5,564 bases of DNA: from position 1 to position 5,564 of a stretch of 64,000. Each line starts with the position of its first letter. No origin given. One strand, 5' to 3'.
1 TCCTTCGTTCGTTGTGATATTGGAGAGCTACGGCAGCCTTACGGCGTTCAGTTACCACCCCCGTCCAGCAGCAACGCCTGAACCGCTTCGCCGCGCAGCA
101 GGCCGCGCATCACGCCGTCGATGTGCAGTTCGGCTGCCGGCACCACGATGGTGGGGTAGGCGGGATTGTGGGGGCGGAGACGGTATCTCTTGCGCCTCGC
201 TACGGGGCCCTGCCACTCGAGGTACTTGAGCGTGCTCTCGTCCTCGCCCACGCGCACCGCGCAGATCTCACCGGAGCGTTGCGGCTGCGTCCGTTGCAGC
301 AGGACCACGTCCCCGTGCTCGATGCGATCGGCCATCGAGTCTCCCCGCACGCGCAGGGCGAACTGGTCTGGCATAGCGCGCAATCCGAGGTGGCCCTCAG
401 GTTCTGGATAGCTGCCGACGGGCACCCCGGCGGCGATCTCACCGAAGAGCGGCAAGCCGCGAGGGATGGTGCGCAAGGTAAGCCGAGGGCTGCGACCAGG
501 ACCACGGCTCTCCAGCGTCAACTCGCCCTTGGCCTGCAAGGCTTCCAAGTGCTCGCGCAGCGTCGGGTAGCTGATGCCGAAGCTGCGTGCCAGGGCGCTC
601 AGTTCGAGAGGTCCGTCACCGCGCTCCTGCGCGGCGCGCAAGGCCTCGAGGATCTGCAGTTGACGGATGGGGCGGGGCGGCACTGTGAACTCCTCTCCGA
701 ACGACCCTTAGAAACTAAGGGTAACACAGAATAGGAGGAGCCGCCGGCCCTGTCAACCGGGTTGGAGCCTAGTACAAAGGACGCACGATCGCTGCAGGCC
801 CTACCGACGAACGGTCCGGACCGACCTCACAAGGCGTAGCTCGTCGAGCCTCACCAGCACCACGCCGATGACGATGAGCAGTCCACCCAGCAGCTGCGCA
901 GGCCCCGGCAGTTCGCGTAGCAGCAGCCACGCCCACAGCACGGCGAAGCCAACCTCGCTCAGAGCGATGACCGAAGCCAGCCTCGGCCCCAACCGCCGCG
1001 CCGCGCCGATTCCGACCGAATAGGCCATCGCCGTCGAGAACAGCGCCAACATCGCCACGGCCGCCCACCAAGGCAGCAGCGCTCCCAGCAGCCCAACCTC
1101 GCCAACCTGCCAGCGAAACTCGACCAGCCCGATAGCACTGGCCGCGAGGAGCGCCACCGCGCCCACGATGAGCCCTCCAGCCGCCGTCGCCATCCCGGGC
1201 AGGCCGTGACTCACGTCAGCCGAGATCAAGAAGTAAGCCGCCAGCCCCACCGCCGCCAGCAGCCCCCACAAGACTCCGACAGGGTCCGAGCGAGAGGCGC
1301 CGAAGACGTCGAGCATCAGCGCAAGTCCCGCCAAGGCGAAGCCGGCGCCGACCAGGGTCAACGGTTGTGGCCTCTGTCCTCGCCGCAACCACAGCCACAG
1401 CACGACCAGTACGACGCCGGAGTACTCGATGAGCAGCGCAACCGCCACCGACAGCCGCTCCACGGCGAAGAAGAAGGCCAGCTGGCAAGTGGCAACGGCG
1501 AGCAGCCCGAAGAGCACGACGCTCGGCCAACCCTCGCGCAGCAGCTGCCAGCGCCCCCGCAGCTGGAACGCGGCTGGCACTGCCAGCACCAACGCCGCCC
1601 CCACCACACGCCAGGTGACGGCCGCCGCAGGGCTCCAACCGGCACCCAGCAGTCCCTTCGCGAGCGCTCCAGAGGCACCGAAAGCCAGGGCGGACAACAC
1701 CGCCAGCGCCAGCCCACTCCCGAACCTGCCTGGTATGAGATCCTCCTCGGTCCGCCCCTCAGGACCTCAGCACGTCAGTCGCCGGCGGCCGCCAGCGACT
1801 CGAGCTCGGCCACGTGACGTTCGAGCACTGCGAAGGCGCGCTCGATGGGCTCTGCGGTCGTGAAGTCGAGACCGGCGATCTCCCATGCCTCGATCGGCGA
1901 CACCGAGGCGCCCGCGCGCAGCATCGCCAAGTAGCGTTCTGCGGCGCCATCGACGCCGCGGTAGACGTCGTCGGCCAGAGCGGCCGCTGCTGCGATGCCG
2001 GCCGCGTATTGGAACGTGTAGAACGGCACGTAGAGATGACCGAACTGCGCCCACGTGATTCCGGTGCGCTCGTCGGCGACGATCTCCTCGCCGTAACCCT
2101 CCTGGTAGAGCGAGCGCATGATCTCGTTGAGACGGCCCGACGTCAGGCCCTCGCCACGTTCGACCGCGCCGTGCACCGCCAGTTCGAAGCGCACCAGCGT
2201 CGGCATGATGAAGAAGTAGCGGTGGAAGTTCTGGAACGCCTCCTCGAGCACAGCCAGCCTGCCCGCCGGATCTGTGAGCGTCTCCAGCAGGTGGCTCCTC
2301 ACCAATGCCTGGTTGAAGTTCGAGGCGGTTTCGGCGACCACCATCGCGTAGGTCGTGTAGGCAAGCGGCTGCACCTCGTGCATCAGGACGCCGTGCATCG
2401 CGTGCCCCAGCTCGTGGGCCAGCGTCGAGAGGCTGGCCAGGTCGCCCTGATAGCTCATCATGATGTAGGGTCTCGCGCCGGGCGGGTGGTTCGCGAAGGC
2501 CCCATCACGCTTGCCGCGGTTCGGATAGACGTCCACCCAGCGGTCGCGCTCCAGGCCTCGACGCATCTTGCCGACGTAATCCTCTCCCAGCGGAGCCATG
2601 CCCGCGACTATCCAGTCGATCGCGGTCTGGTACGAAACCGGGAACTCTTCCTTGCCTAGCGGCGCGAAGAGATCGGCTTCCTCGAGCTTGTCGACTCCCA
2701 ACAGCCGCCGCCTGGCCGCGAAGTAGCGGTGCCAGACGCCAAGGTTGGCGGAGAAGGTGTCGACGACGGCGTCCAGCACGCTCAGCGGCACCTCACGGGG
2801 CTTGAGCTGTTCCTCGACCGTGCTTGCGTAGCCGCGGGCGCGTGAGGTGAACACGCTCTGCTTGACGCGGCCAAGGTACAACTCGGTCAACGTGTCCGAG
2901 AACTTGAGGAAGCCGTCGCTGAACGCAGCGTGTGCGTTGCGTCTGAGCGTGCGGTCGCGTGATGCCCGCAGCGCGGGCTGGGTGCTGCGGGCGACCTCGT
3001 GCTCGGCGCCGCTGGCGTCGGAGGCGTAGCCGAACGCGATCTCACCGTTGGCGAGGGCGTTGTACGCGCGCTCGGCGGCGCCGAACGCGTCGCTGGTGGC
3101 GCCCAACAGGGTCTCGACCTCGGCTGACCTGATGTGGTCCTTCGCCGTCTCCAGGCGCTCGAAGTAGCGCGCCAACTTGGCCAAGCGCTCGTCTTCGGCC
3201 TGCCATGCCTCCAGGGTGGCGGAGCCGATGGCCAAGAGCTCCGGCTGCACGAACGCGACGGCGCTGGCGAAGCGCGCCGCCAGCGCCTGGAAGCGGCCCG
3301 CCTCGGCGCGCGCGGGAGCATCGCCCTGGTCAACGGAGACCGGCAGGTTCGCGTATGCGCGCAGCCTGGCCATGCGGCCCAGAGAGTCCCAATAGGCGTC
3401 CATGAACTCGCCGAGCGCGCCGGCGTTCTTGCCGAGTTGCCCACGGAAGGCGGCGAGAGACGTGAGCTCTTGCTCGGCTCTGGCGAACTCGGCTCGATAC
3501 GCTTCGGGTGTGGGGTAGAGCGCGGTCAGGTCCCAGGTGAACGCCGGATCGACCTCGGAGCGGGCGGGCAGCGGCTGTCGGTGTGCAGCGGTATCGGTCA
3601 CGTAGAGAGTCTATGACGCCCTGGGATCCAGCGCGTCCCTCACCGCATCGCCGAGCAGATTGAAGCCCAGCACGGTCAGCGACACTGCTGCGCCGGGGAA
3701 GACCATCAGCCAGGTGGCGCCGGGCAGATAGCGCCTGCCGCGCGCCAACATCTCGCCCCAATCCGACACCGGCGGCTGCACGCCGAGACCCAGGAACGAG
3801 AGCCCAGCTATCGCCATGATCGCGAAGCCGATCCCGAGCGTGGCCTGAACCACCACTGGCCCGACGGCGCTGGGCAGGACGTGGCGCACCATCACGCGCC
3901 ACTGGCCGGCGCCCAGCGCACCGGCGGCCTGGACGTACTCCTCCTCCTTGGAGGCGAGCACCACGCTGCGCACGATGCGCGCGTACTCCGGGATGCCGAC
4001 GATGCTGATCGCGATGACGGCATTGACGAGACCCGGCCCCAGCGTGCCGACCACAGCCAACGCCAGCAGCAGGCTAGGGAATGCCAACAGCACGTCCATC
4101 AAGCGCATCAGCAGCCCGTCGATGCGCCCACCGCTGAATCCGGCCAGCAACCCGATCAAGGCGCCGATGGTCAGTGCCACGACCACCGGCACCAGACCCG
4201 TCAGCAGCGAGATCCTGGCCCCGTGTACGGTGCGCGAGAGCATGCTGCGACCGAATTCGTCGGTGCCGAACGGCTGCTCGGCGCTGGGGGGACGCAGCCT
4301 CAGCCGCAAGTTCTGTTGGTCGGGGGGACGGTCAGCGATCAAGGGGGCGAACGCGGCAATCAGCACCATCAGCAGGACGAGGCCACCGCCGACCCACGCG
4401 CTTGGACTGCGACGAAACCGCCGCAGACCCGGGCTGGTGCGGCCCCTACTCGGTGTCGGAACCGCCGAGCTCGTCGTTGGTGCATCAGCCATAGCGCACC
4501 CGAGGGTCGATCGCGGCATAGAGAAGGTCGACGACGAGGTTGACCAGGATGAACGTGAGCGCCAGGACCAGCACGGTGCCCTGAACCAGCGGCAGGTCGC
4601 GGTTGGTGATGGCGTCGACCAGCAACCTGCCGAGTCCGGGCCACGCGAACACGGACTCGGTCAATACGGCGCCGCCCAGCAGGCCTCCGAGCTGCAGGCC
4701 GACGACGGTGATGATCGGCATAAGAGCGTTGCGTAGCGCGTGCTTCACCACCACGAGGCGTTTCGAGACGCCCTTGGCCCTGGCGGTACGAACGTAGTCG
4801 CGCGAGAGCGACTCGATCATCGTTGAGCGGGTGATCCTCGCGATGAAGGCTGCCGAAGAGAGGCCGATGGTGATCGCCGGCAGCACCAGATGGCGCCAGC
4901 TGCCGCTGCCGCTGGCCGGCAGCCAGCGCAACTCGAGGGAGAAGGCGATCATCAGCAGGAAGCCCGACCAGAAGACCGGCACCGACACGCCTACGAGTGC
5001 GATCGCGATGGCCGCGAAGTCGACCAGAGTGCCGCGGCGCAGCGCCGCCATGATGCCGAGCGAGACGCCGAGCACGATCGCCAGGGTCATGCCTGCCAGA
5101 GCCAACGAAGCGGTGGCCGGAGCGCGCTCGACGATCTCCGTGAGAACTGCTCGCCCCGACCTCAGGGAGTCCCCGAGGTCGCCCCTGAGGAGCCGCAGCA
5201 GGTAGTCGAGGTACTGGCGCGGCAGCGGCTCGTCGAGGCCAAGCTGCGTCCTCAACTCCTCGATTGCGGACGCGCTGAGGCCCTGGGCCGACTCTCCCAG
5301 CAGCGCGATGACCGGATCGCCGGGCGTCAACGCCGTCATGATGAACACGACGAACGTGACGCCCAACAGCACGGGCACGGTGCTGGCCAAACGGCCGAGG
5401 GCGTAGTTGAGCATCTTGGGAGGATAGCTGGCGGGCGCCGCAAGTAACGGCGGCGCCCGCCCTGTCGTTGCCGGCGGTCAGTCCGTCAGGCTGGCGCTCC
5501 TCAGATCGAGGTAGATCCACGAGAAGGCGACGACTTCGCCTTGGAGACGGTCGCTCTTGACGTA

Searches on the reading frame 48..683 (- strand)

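Call 16: search_protein_families(library=pfam, proteins=[window:48-683:-])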
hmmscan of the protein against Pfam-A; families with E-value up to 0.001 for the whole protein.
window:48-683:- (211 aa): 6 families
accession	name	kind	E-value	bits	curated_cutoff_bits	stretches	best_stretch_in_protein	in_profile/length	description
PF00717.28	Peptidase_S24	-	5.1e-20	71.7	23.3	1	78-192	1-115/116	Peptidase S24-like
PF12840.13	HTH_20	-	2.5e-05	24.6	27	1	9-51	7-44/51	Helix-turn-helix domain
PF09862.15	DUF2089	-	0.00014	21.9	33.4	1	28-50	19-41/47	Domain of unknown function (DUF2089)-HTH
PF01022.26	HTH_5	-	0.0003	21.1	22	0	8-50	4-40/47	Bacterial regulatory protein, arsR family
PF09339.16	HTH_IclR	-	0.00039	20.6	22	1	8-53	5-46/52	IclR helix-turn-helix domain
PF00392.27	GntR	-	0.0008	19.5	27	0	21-61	19-60/64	Bacterial regulatory proteins, gntR family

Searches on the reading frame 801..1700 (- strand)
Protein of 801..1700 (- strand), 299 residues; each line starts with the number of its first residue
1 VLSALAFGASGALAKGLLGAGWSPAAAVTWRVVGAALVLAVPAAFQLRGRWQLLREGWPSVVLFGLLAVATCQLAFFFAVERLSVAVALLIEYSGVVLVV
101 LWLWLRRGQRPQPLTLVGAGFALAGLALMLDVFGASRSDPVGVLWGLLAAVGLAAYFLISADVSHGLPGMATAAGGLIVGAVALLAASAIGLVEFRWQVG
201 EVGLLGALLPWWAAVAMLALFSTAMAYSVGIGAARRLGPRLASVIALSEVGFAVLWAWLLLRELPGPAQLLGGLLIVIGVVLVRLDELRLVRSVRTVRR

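Call 16: search_protein_families(library=pfam, proteins=[window:801-1700:-])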
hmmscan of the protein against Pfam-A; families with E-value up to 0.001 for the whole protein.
window:801-1700:- (299 aa): 1 family
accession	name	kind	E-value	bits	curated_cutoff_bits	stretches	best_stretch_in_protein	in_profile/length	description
PF00892.27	EamA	-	1.9e-30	106.3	28.2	2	1-130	8-134/135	EamA-like transporter family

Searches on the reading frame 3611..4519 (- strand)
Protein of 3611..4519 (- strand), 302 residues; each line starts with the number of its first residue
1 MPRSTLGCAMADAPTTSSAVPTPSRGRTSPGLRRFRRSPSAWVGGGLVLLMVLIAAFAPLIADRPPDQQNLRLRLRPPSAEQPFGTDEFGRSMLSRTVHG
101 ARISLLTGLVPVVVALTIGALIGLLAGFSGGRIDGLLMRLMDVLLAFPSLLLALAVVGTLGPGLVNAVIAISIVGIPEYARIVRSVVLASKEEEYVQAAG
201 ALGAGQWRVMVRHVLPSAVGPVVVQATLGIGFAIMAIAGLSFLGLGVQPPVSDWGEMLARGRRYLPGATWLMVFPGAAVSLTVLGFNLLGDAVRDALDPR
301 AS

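Call 16: search_protein_families(library=pfam, proteins=[window:3611-4519:-])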
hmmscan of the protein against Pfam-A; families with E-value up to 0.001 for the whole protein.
window:3611-4519:- (302 aa): 2 families
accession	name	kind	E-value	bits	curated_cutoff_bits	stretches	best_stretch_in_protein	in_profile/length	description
PF00528.27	BPD_transp_1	-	2.7e-33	115.7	26.4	1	119-301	1-182/184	Binding-protein-dependent transport system inner membrane component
PF12911.12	OppC_N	-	1.6e-12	47.5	23.9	1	32-78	7-53/53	N-terminal TM domain of oligopeptide transport permease C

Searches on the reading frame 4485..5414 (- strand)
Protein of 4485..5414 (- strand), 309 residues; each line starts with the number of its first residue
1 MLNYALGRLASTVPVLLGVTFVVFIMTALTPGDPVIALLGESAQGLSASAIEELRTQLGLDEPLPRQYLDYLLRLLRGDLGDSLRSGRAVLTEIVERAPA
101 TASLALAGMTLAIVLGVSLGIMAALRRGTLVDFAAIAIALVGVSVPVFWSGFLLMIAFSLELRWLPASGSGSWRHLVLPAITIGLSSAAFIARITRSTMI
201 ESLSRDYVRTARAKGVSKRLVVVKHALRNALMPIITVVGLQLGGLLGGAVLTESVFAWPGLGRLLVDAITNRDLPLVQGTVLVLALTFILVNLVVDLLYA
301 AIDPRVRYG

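Call 16: search_protein_families(library=pfam, proteins=[window:4485-5414:-])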
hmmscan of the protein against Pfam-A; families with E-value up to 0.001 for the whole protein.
window:4485-5414:- (309 aa): 2 families
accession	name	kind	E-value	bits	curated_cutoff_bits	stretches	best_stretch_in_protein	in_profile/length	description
PF00528.27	BPD_transp_1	-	2.2e-47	161.6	26.4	1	116-307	1-183/184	Binding-protein-dependent transport system inner membrane component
PF19300.4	BPD_transp_1_N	-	3.3e-11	43.8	23.8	1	1-105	1-114/114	Binding-prot-dependent transport system membrane comp, N-term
